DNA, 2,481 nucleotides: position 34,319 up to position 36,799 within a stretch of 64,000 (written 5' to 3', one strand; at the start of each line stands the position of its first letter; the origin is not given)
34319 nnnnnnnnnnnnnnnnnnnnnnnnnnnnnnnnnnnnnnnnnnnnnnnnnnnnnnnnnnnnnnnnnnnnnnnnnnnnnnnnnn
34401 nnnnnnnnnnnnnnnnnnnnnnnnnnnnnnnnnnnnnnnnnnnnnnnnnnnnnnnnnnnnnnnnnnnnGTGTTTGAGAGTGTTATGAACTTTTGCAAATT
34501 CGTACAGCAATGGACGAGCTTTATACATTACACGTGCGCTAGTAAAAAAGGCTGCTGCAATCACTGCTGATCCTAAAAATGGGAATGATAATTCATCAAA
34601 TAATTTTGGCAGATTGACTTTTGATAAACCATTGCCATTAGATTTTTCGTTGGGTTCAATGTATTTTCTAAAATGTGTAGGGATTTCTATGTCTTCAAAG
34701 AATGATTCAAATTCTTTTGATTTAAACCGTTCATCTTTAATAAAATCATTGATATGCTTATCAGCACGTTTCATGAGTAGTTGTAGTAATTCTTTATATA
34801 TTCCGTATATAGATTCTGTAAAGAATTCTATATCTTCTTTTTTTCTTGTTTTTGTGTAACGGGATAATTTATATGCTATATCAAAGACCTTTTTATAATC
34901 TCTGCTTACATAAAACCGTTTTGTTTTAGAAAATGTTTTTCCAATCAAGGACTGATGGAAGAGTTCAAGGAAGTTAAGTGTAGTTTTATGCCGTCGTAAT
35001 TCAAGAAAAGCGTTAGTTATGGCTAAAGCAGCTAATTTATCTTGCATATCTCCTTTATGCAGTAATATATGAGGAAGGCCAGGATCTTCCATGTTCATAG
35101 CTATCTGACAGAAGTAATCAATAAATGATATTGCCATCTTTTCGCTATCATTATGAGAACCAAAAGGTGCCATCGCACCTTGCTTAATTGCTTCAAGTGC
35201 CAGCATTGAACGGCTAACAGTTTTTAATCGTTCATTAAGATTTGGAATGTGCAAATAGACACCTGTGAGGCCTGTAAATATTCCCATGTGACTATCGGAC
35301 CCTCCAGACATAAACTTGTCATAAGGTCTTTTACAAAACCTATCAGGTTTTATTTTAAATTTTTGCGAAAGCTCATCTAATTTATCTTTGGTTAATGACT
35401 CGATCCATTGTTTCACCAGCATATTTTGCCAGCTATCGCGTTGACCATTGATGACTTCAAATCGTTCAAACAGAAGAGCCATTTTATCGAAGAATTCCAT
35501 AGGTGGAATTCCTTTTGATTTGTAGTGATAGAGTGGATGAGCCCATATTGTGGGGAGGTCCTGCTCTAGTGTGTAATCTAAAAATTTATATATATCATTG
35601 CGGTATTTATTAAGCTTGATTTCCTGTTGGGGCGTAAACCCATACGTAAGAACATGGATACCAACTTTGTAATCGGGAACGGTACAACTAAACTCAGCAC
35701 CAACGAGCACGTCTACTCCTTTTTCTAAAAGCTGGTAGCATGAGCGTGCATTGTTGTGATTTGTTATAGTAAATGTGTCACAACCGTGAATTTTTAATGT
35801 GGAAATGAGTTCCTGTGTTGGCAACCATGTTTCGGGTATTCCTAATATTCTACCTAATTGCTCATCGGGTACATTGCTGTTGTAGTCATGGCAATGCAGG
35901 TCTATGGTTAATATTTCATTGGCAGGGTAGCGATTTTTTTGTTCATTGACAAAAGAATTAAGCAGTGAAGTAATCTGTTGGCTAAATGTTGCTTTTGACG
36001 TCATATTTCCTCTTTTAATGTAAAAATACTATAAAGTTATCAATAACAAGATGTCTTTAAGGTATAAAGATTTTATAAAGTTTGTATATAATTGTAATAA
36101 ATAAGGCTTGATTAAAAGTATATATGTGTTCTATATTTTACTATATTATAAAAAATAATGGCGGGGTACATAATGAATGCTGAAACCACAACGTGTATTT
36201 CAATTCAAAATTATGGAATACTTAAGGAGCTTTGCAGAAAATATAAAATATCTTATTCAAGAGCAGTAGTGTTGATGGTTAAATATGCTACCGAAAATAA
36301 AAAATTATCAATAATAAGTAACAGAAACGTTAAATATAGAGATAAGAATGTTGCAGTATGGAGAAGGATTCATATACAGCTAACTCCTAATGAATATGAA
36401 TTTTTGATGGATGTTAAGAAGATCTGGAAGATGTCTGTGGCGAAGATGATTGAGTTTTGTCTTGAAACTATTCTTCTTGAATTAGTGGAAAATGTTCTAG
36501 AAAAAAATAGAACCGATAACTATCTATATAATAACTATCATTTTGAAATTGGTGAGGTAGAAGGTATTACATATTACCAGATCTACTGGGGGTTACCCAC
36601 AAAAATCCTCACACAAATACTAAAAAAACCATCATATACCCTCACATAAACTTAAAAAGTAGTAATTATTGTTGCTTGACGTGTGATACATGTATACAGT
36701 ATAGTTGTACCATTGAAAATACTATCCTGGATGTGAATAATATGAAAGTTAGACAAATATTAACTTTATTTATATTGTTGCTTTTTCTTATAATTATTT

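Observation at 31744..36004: PHP-phosphoesterase + GT4 glycosyltransferase fusion co-transcribed with a GH13 alpha-glucosidase or trehalose-synthase-like enzyme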

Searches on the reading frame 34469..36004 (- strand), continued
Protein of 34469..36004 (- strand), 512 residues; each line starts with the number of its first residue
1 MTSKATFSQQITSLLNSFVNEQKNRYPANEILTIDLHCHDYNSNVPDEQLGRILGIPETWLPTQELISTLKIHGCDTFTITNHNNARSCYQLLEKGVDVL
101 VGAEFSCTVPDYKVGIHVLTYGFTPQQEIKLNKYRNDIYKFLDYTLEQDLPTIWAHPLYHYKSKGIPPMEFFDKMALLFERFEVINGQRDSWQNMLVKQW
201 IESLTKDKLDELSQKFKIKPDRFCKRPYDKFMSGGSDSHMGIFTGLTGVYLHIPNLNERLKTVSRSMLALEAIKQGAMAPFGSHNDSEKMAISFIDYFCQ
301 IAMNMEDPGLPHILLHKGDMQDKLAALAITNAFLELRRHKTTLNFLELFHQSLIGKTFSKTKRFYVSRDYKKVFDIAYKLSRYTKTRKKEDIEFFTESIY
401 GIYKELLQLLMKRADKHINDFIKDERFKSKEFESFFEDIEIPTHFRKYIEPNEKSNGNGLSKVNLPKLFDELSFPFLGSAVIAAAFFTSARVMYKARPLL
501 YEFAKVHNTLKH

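Call 103: find_homologous_proteins(query=L096:2726-4510:+, max_evalue=1e-20)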
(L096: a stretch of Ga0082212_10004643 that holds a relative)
Query L096:2726-4510:+ (594 aa): 546 proteins with E <= 1e-20 among 8000 candidates; the best 120 are listed.
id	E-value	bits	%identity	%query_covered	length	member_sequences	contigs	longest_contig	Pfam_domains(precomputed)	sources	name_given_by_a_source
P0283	0.0e+0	1330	100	98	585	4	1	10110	PF13444.13,PF19576.5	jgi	-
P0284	2.3e-296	1002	75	98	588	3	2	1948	PF13444.13,PF19576.5,PF01553.27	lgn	-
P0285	4.4e-291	985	74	98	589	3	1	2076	PF13444.13,PF19576.5,PF01553.27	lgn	-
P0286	1.1e-289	980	75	97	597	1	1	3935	PF13444.13,PF19576.5,PF01553.27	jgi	jgi:putative hemolysin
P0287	5.4e-286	968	74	97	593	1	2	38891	PF13444.13,PF19576.5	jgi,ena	-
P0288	1.1e-275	934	72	97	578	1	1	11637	PF13444.13,PF19576.5,PF01553.27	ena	-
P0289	3.8e-275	932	75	93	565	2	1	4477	PF13444.13,PF19576.5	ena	-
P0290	2.3e-273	926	70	98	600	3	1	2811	PF13444.13,PF19576.5,PF01553.27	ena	-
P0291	7.1e-266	901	68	97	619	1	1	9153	PF13444.13,PF19576.5,PF01553.27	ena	-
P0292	3.0e-249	847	67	96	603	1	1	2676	PF13444.13,PF19576.5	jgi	-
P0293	2.1e-245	834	66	97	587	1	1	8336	PF13444.13,PF19576.5,PF01553.27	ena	-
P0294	3.7e-243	826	64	98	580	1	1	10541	PF13444.13,PF19576.5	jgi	-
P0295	1.2e-240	818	63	99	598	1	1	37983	PF13444.13,PF19576.5,PF01553.27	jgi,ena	-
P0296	1.5e-236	805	65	95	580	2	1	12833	PF13444.13,PF19576.5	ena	-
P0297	3.9e-232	790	64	95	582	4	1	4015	PF13444.13,PF19576.5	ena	-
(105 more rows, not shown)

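Call 104: find_homologous_proteins(query=L123:7594-10008:+, max_evalue=1e-10)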
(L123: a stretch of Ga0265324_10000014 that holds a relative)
Query L123:7594-10008:+ (804 aa): 2214 proteins with E <= 1e-10 among 8000 candidates; the best 120 are listed.
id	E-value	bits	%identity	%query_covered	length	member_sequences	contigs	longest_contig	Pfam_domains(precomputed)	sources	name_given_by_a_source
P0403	0.0e+0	1799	95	100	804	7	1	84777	-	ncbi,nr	ncbi:MAG: hypothetical protein JF616_19785 [Fibrobacteres bacterium]|nr:hypothetical protein [Fibrob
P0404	0.0e+0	1625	85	100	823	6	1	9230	-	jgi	jgi:hypothetical protein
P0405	0.0e+0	1578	81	100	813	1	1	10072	-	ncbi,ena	-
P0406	0.0e+0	1570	82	100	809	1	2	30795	-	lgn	-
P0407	0.0e+0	1475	76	100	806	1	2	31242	-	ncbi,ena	-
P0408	0.0e+0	1451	74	100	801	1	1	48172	-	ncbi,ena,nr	ncbi:MAG TPA: hypothetical protein VJ385_09555 [Fibrobacteria bacterium]|nr:hypothetical protein [Fi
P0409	0.0e+0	1444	74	100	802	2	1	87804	-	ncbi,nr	ncbi:MAG: hypothetical protein JWO30_1566 [Fibrobacteres bacterium]|nr:hypothetical protein [Fibroba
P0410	0.0e+0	1426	74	100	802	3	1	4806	-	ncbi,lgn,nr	ncbi:MAG: hypothetical protein M3Y08_20665 [Fibrobacterota bacterium]|nr:hypothetical protein [Fibro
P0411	0.0e+0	1425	74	99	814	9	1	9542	-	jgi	jgi:hypothetical protein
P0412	0.0e+0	1422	72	100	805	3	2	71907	-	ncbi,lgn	-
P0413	0.0e+0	1330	71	97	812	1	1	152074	-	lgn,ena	-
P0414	0.0e+0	1314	68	98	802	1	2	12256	-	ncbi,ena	-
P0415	0.0e+0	1243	66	98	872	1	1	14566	-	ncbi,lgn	-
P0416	0.0e+0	1235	64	99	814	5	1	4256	-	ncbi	-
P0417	0.0e+0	1211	64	100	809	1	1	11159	-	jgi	jgi:hypothetical protein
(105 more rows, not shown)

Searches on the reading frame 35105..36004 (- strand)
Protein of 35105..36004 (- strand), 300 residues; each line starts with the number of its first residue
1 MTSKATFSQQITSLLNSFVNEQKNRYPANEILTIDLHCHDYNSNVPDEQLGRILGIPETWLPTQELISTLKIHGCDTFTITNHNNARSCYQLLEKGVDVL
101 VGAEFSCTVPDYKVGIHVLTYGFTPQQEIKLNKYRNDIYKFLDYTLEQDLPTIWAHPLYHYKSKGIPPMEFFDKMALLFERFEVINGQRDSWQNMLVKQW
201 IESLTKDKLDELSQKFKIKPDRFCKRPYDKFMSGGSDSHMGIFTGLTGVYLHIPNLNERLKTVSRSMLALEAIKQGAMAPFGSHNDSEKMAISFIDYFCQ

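Call 24: search_solved_structures(query=A3, max_evalue=10, show_alignments=3)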
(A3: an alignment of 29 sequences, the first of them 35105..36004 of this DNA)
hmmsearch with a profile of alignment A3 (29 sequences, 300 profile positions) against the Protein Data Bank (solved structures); distinct sequences matched with E-value up to 10: 0.

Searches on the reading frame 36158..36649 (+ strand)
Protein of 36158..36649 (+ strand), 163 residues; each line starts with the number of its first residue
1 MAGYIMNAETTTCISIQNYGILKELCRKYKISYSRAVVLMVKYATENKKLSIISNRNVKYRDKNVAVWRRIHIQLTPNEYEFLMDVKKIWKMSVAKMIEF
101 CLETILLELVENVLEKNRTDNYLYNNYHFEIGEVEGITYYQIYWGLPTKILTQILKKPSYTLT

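Call 5: search_protein_families(library=pfam, proteins=[window:36158-36649:+], max_evalue=0.01)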
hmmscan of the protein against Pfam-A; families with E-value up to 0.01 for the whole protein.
window:36158-36649:+ (163 aa): 0 families

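Call 6: search_protein_families(library=ncbifam, proteins=[window:36158-36649:+], max_evalue=0.1)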
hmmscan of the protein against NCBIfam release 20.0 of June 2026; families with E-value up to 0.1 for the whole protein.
window:36158-36649:+ (163 aa): 2 families
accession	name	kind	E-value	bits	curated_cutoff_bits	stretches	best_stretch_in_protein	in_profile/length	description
NF001199.0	PRK00164.2-1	equivalog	0.0013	18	231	1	48-135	124-210/308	GTP 3',8-cyclase MoaA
NF005242.0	PRK06752.1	equivalog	0.023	14.9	189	1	38-139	6-102/112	single-stranded DNA-binding protein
